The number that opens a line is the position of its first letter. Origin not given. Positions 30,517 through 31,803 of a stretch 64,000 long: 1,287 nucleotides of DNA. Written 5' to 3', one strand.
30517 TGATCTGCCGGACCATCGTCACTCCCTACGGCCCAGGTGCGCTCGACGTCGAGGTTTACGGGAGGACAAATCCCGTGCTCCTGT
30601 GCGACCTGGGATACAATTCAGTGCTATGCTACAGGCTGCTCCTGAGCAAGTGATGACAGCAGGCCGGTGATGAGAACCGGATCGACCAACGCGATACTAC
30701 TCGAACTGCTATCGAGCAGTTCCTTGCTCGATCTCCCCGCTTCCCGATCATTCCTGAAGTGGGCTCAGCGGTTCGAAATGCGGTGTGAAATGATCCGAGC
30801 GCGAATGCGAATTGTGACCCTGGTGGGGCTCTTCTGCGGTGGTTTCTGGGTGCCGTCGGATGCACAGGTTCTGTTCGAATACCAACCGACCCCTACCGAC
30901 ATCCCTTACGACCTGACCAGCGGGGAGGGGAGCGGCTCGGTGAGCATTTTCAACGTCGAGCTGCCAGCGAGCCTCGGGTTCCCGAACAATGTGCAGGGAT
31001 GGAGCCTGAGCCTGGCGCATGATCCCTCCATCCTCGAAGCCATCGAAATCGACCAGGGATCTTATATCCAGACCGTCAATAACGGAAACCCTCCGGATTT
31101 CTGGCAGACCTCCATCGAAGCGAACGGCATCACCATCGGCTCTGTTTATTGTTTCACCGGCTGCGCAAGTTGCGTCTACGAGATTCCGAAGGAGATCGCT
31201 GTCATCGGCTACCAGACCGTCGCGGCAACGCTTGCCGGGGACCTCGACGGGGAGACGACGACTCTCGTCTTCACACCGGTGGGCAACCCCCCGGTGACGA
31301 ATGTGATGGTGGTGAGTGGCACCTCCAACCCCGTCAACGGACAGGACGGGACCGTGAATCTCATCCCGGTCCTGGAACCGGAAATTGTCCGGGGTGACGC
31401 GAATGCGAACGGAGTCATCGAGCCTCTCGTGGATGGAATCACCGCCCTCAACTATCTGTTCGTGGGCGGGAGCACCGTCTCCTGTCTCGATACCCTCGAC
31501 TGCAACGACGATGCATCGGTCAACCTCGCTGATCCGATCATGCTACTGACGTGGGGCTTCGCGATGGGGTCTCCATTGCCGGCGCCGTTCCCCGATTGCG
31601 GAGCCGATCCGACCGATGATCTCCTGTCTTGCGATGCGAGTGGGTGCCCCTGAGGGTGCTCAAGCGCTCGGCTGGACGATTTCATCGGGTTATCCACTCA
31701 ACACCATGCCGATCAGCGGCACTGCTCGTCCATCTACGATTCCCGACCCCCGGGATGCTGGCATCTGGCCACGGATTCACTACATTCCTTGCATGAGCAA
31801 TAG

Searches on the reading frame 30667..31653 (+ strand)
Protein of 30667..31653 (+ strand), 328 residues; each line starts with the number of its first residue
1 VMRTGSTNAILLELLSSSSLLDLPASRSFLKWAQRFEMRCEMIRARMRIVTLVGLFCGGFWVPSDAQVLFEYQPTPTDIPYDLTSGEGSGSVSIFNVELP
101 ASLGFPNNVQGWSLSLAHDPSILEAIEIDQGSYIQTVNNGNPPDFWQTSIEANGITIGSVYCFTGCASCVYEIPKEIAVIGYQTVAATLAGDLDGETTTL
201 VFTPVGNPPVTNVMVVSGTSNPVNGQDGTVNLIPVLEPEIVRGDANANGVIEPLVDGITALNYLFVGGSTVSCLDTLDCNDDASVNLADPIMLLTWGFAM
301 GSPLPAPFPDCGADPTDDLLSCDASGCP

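Call 39: search_protein_families(library=pfam, proteins=[window:30667-31653:+], max_evalue=0.01)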
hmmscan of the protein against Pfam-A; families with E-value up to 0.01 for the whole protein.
window:30667-31653:+ (328 aa): 0 families

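Call 82: find_encoding_contigs(protein=window:30778-31653:+, flank=3000, max_places=4)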
Protein window:30778-31653:+ (291 aa): no gene with exactly this product is on record in the collection.
